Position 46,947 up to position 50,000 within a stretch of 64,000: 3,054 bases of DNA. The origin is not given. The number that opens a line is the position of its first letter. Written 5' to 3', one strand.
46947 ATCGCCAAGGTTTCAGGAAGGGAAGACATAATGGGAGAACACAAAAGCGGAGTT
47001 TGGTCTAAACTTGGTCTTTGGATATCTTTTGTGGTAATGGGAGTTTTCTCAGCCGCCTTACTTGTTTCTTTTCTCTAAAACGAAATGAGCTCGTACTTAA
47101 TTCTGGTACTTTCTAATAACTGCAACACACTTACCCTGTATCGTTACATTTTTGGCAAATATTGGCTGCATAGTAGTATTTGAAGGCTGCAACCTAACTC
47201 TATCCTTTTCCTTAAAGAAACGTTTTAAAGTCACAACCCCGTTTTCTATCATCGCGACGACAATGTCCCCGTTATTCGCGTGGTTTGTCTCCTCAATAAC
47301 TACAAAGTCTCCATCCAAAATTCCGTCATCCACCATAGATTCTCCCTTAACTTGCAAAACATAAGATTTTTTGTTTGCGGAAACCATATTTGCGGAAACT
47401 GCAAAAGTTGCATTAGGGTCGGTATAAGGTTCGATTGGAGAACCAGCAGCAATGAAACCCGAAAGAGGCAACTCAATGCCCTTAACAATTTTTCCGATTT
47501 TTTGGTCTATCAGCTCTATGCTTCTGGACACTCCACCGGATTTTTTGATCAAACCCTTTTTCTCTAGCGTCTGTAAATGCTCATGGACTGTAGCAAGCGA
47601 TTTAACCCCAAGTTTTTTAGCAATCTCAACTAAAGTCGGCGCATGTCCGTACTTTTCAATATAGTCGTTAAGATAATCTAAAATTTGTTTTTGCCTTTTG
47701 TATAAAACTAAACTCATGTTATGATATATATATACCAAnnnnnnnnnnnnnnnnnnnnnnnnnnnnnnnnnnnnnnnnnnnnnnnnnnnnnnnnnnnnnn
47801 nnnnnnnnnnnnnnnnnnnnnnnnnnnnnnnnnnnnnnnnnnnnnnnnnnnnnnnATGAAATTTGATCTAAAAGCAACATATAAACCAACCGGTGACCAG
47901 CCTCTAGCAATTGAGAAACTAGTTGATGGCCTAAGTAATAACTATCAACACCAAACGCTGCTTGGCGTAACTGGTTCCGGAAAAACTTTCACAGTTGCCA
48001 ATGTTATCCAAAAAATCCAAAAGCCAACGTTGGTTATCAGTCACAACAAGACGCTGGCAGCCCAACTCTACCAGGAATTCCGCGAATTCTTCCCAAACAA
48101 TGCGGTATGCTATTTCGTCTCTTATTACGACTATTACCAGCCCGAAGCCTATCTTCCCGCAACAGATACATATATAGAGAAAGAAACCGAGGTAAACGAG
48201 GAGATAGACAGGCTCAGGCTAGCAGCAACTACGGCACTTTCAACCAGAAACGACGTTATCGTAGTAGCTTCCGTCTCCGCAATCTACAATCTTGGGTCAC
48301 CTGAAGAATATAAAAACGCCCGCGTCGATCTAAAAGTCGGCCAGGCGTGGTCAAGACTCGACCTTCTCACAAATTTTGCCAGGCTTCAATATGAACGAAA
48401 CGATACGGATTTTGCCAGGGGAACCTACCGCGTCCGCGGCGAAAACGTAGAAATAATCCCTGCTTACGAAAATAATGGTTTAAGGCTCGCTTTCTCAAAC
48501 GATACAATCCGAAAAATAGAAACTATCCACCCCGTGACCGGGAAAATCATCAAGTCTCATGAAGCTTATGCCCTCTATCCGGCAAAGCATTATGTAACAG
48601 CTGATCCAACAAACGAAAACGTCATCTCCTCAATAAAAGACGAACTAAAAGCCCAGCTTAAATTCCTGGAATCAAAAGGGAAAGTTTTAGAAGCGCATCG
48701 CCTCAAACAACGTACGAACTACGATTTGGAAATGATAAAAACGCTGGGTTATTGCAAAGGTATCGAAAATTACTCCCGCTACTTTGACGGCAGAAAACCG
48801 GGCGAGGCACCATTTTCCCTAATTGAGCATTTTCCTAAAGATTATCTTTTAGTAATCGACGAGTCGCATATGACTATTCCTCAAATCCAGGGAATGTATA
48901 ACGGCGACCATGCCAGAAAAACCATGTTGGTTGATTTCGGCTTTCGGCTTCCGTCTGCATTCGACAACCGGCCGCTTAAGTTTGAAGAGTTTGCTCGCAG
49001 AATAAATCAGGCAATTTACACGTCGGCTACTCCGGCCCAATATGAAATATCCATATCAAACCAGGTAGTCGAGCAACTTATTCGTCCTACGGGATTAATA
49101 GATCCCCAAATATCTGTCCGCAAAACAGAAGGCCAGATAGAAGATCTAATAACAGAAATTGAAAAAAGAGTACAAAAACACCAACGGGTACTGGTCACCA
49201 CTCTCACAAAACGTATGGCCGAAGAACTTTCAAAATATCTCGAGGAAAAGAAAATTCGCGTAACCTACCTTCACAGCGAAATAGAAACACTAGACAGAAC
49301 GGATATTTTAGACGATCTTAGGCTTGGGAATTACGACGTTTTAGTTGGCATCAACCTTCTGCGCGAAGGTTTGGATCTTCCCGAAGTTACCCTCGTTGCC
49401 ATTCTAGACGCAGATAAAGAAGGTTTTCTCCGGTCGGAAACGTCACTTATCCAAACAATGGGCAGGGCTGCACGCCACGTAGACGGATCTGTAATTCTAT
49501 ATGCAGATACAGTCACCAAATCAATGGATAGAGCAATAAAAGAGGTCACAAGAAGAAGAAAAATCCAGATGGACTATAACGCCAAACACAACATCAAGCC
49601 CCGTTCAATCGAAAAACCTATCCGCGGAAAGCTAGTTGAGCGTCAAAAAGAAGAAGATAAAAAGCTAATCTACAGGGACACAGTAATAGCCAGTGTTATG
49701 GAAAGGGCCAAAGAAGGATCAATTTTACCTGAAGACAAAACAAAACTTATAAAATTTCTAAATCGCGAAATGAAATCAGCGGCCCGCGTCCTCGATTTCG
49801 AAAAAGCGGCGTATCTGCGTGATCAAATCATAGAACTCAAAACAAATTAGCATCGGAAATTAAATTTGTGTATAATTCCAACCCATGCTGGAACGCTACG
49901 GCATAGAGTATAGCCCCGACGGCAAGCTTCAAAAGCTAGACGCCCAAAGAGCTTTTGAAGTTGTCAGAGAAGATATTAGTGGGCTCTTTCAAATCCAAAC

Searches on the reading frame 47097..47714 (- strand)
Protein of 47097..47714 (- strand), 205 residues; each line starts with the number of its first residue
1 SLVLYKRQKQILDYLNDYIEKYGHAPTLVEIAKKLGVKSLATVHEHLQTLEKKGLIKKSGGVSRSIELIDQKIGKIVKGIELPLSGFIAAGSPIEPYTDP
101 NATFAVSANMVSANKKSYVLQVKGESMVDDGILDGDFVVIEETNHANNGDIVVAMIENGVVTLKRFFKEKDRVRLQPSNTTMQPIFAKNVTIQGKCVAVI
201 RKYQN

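Call 83: search_protein_families(library=pfam, proteins=[window:47097-47714:-], max_evalue=0.1)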
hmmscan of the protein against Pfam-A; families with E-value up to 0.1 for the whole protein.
window:47097-47714:- (205 aa): 23 families
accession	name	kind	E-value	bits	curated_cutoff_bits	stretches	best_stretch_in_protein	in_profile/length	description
PF00717.28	Peptidase_S24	-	7e-30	103.5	23.3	1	83-197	1-116/116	Peptidase S24-like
PF01726.22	LexA_DNA_bind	-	9.6e-19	67.4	23.7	1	4-64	4-64/65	LexA DNA binding domain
PF09339.16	HTH_IclR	-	3e-05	24.1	22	1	18-58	11-50/52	IclR helix-turn-helix domain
PF13412.12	HTH_24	-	0.00014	21.8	21.9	1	27-57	19-48/48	Winged helix-turn-helix DNA-binding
PF12840.13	HTH_20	-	0.00047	20.5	27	1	11-57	9-49/51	Helix-turn-helix domain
PF08279.18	HTH_11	-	0.00094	19.5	25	1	27-56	17-46/55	HTH domain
PF12802.13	MarR_2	-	0.002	18.7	27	1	18-60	17-56/61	MarR family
PF01047.28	MarR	-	0.0036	17.6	24.6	1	27-59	19-50/59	MarR family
PF04703.18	FaeA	-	0.0065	17.2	20.7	1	8-59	2-48/62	FaeA-like protein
PF13730.12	HTH_36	-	0.0072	16.6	25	1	26-56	26-55/55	Helix-turn-helix domain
PF22662.2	Csa3_N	-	0.018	15.5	27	1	10-68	43-102/120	Csa3 CRISPR-associated Rossmann-like domain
PF01475.25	FUR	-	0.026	15.1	23.1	1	8-58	10-61/121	Ferric uptake regulator family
PF01978.25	TrmB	-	0.027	14.8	25.6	1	27-61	24-57/68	Sugar-specific transcriptional regulator TrmB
PF01325.25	Fe_dep_repress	-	0.04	14.6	26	1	26-57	23-53/60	Iron dependent repressor, N-terminal DNA binding domain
PF11740.13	KfrA_N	-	0.042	15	26.1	1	20-53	13-46/113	Plasmid replication region DNA-binding N-term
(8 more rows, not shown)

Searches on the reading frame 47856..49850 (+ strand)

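Call 83: search_protein_families(library=pfam, proteins=[window:47856-49850:+], max_evalue=0.1)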
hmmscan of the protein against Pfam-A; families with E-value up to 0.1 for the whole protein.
window:47856-49850:+ (664 aa): 22 families
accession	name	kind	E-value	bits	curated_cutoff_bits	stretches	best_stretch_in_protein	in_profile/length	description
PF17757.6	UvrB_inter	-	1.8e-28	98.9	22.9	1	157-246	1-91/91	UvrB interaction domain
PF00271.37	Helicase_C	-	1.1e-21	77.6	23.5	1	428-541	3-109/110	Helicase conserved C-terminal domain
PF12344.14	UvrB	-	1.2e-19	70.3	27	1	548-590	1-43/43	Ultra-violet resistance protein B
PF04851.21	ResIII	-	3.7e-12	46.9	22.5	1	10-89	3-89/164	Type III restriction enzyme, res subunit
PF02151.25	UVR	-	1.3e-11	44.3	21.5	1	630-662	2-34/36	UvrB/uvrC motif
PF00270.35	DEAD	-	2.6e-06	27.7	26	1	18-81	7-71/167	DEAD/DEAH box helicase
PF21090.3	P-loop_SecA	-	0.00096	19.3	27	1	423-474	14-65/205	SecA P-loop domain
PF14814.11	UB2H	-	0.0024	18.3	27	1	159-201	1-43/85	Bifunctional transglycosylase second domain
PF01935.23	DUF87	-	0.0031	18.1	23.2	1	31-56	24-50/220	Helicase HerA, central domain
PF13245.12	AAA_19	-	0.0046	17.6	25.1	0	34-57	15-38/134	AAA domain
PF22590.2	Cas3-like_C_2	-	0.0075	17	27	1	445-541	5-104/106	CRISPR-associated nuclease/helicase Cas3, C-terminal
PF13307.12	Helicase_C_2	-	0.01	16.3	25.3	0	441-513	8-85/170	Helicase C-terminal domain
PF12775.13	AAA_7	-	0.01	15.8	25.8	1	18-60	21-63/181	P-loop containing dynein motor region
PF02602.20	HEM4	-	0.017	14.7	27.5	1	421-472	95-145/231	Uroporphyrinogen-III synthase HemD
PF00580.27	UvrD-helicase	-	0.025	14.7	23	0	430-645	33-172/271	UvrD/REP helicase N-terminal domain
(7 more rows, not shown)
